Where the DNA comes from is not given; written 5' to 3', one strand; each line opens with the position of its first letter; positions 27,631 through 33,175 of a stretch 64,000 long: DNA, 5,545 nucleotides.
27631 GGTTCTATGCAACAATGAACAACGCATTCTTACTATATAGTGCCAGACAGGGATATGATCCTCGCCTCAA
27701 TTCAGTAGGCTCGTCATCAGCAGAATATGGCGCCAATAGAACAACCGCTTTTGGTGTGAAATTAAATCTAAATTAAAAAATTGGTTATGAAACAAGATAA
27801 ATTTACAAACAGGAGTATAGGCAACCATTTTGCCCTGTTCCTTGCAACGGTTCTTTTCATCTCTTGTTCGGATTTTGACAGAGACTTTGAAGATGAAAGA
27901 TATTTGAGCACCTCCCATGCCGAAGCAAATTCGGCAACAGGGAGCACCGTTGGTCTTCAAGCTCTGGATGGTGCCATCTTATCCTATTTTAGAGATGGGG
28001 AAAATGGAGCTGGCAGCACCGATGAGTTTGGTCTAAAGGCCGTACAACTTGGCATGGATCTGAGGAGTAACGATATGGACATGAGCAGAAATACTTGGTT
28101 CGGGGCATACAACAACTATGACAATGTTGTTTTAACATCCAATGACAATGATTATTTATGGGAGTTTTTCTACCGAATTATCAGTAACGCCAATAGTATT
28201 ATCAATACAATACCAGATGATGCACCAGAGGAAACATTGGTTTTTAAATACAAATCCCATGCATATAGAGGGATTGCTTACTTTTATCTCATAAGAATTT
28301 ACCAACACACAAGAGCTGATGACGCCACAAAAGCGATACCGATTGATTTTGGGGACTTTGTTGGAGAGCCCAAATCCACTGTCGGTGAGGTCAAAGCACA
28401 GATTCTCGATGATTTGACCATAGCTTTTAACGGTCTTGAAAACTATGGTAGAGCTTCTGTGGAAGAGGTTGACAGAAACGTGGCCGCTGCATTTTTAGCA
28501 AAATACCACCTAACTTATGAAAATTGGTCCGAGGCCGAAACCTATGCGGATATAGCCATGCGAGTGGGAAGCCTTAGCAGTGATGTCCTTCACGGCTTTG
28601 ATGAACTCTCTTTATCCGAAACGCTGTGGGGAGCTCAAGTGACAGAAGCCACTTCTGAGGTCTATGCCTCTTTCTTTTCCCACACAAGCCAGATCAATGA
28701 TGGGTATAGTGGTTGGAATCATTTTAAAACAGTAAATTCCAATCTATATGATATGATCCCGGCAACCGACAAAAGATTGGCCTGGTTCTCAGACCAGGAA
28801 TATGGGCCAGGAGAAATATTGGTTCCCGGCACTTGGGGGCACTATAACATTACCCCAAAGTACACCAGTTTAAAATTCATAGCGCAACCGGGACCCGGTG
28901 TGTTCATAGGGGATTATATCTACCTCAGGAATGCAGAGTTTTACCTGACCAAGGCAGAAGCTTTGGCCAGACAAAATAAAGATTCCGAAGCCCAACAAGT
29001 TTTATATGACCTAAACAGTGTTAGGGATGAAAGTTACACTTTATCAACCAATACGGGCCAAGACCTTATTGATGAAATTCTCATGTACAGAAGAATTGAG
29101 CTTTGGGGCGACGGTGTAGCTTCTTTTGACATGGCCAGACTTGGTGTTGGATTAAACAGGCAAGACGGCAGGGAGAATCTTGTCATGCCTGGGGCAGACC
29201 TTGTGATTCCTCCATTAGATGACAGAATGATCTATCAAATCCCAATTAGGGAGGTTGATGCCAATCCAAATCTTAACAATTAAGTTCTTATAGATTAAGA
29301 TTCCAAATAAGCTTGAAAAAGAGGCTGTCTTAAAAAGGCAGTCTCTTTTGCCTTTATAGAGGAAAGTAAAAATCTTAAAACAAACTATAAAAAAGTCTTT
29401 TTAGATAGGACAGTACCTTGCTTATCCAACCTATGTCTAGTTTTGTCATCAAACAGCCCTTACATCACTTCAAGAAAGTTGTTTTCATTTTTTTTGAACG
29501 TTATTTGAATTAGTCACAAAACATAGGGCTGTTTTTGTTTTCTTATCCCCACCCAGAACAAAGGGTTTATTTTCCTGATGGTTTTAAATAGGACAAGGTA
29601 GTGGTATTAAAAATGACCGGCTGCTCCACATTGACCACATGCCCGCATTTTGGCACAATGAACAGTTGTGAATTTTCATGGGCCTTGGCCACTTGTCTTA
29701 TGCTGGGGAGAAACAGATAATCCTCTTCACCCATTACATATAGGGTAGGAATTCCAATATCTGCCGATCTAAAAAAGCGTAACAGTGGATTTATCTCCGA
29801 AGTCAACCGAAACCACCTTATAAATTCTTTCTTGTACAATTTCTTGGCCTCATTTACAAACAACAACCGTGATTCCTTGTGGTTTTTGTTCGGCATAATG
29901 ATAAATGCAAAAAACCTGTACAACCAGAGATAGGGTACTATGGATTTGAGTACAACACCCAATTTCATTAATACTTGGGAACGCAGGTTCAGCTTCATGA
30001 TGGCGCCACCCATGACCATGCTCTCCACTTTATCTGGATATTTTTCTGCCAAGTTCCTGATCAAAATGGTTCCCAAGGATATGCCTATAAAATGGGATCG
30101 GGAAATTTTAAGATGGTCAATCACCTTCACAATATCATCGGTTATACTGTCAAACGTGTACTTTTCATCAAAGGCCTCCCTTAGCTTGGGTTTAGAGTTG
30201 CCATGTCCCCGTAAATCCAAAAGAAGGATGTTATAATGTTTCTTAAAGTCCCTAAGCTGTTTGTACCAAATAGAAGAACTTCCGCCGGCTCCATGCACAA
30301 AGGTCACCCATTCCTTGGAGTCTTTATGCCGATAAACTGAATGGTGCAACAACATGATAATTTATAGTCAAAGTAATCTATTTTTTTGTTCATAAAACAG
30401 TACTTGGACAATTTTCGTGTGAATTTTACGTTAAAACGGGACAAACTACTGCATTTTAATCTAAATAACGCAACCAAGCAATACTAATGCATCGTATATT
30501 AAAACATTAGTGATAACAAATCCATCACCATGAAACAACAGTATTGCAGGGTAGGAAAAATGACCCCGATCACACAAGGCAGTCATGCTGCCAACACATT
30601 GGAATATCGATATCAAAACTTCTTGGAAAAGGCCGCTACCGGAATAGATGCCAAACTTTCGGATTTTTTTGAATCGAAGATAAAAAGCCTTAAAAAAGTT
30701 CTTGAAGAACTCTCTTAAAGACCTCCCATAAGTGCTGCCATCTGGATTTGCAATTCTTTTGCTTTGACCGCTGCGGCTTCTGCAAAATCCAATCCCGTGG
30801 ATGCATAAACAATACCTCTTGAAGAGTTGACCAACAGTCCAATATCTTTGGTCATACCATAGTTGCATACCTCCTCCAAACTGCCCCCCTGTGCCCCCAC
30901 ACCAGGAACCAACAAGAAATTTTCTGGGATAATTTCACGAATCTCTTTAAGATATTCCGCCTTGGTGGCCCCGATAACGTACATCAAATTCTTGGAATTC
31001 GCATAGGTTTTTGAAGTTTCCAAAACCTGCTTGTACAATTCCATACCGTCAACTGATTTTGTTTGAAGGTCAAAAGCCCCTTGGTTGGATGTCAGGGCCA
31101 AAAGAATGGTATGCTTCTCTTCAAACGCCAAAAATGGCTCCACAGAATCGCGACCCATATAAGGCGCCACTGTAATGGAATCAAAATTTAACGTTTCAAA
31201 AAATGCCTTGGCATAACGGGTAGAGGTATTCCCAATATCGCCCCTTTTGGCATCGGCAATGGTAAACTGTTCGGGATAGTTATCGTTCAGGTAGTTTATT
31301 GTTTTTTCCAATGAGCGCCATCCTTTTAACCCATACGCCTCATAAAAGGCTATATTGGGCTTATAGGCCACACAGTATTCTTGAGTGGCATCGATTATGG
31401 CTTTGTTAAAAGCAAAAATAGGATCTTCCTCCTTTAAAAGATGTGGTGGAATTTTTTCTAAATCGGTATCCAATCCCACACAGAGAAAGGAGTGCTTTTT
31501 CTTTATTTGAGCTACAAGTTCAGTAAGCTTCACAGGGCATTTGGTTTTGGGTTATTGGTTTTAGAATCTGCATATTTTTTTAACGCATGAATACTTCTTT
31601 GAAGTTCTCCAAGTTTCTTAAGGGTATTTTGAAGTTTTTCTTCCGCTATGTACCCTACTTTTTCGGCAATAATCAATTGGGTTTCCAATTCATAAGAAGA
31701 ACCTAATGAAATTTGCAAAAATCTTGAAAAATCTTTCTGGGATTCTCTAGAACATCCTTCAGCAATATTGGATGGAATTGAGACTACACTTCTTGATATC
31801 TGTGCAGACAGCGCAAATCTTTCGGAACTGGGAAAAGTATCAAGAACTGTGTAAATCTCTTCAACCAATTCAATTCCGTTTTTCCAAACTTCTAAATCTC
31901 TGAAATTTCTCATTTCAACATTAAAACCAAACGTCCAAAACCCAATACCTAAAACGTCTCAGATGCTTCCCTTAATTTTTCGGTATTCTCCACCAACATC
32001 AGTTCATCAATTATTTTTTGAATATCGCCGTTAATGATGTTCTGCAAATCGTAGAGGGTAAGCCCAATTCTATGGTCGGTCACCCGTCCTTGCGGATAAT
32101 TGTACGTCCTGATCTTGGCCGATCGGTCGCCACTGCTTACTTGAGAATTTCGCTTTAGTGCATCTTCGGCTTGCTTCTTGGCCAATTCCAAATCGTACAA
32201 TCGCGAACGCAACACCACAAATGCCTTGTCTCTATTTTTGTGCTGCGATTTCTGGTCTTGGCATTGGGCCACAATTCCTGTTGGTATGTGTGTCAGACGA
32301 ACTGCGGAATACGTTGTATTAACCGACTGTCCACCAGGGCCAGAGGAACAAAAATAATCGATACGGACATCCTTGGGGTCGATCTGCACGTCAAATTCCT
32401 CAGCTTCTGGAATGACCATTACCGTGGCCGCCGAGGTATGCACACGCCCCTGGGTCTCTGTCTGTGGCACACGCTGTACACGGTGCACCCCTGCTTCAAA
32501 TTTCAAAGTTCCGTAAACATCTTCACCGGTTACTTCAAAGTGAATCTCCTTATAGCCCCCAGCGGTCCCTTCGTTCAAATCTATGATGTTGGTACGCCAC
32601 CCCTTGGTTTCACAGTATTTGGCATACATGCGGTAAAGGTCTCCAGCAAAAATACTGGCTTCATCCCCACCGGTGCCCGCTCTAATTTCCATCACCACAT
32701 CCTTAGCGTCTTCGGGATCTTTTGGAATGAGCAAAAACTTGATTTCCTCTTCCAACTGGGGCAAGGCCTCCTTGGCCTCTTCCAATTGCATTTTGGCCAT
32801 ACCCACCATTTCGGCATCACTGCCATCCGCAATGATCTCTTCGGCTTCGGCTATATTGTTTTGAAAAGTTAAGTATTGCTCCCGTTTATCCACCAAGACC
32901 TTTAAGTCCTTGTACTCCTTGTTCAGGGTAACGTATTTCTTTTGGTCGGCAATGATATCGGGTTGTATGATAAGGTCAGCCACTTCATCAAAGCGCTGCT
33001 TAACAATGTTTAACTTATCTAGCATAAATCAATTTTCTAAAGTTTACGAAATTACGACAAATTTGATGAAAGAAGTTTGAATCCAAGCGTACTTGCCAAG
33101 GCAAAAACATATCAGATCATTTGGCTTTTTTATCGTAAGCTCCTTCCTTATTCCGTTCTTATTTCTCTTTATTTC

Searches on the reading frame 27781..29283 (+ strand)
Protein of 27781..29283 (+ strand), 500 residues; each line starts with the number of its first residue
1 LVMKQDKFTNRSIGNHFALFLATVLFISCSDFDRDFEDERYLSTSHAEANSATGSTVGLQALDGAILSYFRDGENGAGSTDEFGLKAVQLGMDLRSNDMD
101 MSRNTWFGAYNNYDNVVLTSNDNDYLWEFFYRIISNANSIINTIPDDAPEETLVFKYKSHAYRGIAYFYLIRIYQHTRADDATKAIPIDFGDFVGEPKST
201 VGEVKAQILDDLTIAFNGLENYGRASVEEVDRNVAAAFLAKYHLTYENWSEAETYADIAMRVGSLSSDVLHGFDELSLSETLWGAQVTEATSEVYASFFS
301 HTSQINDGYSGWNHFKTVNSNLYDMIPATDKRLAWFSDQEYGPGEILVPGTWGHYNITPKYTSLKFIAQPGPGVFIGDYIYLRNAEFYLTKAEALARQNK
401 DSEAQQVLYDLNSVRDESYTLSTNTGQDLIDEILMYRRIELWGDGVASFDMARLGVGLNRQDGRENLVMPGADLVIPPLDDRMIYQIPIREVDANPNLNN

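Call 74: search_protein_families(library=pfam, proteins=[window:27781-29283:+], max_evalue=0.00001)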
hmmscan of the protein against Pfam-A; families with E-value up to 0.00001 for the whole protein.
window:27781-29283:+ (500 aa): 2 families
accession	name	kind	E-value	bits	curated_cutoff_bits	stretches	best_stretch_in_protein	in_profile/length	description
PF14322.12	SusD-like_3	-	1.9e-11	45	27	1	101-243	54-190/191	Starch-binding associating with outer membrane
PF07980.17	SusD_RagB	-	7.9e-11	42.6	23.1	1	378-499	155-292/297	SusD family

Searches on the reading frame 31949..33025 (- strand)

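Call 80: search_protein_families(library=pfam, proteins=[window:31949-33025:-], max_evalue=0.00001)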
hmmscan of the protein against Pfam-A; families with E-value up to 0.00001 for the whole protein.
window:31949-33025:- (358 aa): 2 families
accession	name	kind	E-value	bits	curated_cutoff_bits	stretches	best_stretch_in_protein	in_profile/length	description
PF03462.23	PCRF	-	1.6e-73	247.1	24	1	9-202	2-194/194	PCRF domain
PF00472.26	RF-1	-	4.6e-42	143.1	35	1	210-319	2-116/116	RF-1 domain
